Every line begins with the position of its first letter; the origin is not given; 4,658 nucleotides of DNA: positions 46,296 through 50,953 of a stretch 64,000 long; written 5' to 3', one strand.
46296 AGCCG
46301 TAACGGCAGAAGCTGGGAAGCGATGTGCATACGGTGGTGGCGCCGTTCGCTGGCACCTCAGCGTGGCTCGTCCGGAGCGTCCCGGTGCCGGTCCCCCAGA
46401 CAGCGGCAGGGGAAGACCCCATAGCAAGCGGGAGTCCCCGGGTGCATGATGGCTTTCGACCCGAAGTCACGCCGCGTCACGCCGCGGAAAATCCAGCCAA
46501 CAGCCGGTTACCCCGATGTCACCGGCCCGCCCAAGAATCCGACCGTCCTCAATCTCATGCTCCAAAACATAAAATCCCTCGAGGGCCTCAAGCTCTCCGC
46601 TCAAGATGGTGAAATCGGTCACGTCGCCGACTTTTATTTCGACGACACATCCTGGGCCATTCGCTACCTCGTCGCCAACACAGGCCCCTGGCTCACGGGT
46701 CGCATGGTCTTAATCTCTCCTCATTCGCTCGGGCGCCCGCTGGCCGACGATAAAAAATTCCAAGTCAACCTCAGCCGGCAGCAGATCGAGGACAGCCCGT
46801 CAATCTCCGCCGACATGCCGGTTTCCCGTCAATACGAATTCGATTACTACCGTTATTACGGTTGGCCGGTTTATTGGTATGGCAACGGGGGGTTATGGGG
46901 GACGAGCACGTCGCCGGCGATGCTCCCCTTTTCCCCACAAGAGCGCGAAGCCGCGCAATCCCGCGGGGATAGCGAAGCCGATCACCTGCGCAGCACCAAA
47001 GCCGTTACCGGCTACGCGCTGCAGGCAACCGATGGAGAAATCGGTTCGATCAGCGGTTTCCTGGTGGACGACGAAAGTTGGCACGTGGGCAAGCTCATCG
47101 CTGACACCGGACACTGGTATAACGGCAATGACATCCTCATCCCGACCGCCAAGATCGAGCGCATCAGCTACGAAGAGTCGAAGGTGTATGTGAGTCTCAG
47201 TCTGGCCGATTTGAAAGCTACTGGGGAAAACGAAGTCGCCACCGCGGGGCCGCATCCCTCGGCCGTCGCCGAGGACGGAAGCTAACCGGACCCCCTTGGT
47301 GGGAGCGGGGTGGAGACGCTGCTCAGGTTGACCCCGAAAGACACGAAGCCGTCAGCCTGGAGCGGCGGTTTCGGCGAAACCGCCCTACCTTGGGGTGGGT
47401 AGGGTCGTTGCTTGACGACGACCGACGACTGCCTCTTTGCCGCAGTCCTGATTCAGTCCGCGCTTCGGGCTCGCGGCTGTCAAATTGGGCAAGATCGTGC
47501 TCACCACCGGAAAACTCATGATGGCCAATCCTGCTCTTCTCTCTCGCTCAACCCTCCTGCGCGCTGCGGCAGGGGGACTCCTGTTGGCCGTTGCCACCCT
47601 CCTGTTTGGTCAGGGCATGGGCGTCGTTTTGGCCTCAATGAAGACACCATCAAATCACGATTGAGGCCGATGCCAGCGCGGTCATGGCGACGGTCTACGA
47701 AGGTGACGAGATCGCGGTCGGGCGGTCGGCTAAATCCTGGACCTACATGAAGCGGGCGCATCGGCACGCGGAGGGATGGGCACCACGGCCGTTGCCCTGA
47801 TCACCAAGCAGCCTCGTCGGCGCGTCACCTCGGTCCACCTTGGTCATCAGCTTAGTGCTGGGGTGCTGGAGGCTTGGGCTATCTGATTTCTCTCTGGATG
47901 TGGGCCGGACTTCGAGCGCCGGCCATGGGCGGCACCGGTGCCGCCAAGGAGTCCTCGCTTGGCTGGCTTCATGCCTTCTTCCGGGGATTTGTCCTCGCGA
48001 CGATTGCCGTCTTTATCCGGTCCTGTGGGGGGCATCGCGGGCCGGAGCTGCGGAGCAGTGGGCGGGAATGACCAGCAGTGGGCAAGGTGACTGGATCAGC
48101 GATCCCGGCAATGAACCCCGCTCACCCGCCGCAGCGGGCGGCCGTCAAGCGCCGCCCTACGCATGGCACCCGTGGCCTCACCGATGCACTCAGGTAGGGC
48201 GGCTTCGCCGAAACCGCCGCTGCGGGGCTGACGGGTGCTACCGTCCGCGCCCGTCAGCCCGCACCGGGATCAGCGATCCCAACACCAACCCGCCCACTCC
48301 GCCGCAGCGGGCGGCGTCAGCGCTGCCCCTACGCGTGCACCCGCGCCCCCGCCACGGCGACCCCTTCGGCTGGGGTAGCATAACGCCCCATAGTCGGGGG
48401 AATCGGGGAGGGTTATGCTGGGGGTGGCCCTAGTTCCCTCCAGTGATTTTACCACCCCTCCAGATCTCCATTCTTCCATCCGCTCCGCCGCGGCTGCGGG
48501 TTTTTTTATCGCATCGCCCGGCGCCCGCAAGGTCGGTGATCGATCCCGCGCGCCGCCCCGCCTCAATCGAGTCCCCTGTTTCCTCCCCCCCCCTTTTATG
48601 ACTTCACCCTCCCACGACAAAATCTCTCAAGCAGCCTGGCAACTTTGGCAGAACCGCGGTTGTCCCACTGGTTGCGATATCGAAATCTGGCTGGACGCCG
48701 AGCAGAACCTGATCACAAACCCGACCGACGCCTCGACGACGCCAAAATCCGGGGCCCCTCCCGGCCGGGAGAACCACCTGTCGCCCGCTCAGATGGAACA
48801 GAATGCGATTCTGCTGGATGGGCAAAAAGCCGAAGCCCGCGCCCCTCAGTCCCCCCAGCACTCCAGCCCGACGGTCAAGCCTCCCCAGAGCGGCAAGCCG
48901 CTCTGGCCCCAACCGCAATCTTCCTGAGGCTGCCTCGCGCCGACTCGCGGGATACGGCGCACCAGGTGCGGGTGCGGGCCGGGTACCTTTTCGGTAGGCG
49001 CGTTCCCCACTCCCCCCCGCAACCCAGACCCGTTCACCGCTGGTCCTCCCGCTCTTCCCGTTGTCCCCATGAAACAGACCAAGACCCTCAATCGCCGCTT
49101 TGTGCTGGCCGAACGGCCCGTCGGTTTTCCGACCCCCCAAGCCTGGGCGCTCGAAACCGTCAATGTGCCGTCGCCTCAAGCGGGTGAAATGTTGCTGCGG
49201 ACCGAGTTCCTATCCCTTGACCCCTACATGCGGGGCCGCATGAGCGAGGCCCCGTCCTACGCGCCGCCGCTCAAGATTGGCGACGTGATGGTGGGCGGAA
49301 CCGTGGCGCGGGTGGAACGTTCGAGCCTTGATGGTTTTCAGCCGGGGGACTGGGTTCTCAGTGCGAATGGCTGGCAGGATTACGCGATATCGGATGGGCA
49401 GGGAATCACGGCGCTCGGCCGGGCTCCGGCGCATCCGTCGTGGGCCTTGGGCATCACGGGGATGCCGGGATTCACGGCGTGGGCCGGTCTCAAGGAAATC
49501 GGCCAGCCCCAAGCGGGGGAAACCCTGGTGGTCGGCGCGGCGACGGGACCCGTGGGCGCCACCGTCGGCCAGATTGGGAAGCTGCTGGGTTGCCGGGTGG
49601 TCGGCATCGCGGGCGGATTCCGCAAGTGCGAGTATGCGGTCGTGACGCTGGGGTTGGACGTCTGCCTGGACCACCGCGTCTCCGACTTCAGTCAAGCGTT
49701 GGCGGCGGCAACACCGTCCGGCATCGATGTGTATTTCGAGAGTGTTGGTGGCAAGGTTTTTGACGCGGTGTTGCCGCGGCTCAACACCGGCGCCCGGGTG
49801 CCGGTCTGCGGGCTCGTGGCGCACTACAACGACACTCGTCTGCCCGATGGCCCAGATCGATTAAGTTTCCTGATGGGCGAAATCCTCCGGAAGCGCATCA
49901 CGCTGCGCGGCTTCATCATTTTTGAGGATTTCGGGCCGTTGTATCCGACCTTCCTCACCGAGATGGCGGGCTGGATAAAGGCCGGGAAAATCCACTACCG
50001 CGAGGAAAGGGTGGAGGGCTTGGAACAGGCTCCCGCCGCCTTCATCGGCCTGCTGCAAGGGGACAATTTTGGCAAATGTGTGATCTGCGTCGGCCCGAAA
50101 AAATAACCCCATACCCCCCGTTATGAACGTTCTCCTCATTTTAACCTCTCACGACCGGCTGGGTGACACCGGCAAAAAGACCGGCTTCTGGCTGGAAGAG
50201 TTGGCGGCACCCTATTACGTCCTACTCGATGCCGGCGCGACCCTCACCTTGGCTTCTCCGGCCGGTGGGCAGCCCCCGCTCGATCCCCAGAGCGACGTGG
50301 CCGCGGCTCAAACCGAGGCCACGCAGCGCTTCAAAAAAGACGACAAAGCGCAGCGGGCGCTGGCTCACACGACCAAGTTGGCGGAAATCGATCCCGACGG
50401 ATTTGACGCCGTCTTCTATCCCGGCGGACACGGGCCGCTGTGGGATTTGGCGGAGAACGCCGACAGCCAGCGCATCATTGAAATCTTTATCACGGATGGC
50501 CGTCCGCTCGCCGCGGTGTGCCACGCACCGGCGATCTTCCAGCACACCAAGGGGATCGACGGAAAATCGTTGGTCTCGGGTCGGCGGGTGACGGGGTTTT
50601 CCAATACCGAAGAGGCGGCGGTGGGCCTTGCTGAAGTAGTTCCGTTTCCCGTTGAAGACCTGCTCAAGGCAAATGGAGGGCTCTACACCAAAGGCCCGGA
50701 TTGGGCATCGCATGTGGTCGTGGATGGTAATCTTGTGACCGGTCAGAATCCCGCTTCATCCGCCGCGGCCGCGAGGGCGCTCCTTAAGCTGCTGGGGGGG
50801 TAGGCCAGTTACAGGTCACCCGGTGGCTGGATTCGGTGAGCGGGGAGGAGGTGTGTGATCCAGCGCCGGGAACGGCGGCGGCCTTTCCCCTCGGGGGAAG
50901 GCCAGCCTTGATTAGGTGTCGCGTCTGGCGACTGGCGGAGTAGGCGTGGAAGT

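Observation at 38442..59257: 21-kb stress/dormancy gene block sharing a candidate 17-bp operator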

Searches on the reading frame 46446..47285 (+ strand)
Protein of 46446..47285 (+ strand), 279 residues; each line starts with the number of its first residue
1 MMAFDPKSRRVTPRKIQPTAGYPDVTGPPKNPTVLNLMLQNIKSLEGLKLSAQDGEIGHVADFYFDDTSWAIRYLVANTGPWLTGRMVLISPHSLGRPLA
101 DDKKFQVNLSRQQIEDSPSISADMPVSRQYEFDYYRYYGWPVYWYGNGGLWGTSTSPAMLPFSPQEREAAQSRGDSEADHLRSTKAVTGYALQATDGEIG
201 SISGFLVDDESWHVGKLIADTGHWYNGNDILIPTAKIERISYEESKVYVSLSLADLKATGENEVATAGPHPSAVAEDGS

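Call 8: search_protein_families(library=pfam, proteins=[window:46446-47285:+])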
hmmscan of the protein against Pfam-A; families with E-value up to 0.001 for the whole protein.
window:46446-47285:+ (279 aa): 1 family
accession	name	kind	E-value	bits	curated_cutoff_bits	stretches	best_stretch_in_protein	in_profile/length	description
PF05239.21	PRC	-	1.1e-07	32.2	21.2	0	44-91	8-56/78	PRC-barrel domain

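Call 33: search_protein_families(library=ncbifam, proteins=[window:46446-47285:+], max_evalue=0.001)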
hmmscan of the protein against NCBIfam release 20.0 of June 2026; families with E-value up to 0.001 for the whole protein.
window:46446-47285:+ (279 aa): 0 families

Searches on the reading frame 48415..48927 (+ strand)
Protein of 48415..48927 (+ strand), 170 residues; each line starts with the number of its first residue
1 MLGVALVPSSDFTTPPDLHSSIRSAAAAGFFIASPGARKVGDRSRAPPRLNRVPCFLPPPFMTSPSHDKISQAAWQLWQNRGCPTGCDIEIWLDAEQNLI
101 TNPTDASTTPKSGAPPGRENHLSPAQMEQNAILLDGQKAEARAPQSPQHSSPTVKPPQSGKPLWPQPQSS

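Call 9: search_protein_families(library=pfam, proteins=[window:48415-48927:+])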
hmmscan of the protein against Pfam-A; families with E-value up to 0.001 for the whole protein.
window:48415-48927:+ (170 aa): 1 family
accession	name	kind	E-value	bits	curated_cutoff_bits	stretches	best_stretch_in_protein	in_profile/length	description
PF11154.13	DUF2934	-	5.1e-10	39.3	22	1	67-99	3-35/37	Protein of unknown function (DUF2934)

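Call 33: search_protein_families(library=ncbifam, proteins=[window:48415-48927:+], max_evalue=0.001)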
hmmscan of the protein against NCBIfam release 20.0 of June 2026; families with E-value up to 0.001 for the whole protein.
window:48415-48927:+ (170 aa): 0 families

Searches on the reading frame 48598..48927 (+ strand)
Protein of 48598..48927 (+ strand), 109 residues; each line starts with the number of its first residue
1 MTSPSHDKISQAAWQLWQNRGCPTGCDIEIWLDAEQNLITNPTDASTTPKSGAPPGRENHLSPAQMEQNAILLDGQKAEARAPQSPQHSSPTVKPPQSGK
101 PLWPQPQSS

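Call 57: search_protein_families(library=pfam, proteins=[window:48598-48927:+], max_evalue=0.01)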
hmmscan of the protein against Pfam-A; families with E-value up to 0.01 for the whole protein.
window:48598-48927:+ (109 aa): 1 family
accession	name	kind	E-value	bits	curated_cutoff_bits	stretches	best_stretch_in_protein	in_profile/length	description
PF11154.13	DUF2934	-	2e-10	40.6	22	1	6-38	3-35/37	Protein of unknown function (DUF2934)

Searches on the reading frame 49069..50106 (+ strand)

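Call 9: search_protein_families(library=pfam, proteins=[window:49069-50106:+])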
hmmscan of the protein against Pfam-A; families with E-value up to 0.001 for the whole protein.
window:49069-50106:+ (345 aa): 3 families
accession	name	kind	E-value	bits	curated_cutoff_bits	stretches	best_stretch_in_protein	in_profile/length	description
PF16884.10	ADH_N_2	-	9.7e-40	135.3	31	1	9-115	1-107/108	N-terminal domain of oxidoreductase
PF00107.32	ADH_zinc_N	-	1.3e-16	61.1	31.8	1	161-286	1-116/129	Zinc-binding dehydrogenase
PF13602.12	ADH_zinc_N_2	-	9e-12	46.5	27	1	194-339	1-134/134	Zinc-binding dehydrogenase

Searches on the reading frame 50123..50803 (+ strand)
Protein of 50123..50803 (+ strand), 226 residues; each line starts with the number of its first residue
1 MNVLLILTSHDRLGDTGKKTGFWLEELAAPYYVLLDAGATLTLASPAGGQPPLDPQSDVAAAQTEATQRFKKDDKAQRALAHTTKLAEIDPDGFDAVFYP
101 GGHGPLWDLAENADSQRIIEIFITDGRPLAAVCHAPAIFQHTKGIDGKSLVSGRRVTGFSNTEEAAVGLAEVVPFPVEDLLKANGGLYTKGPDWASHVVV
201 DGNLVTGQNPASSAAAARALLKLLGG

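Call 9: search_protein_families(library=pfam, proteins=[window:50123-50803:+])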
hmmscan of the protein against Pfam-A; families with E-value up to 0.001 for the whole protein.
window:50123-50803:+ (226 aa): 2 families
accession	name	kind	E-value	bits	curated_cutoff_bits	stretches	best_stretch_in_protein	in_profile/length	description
PF01965.30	DJ-1_PfpI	-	7.7e-16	58.8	26.6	1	25-222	14-164/165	DJ-1/PfpI family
PF17124.11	ThiJ_like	-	5.6e-05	23.5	30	1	19-136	3-135/186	ThiJ/PfpI family-like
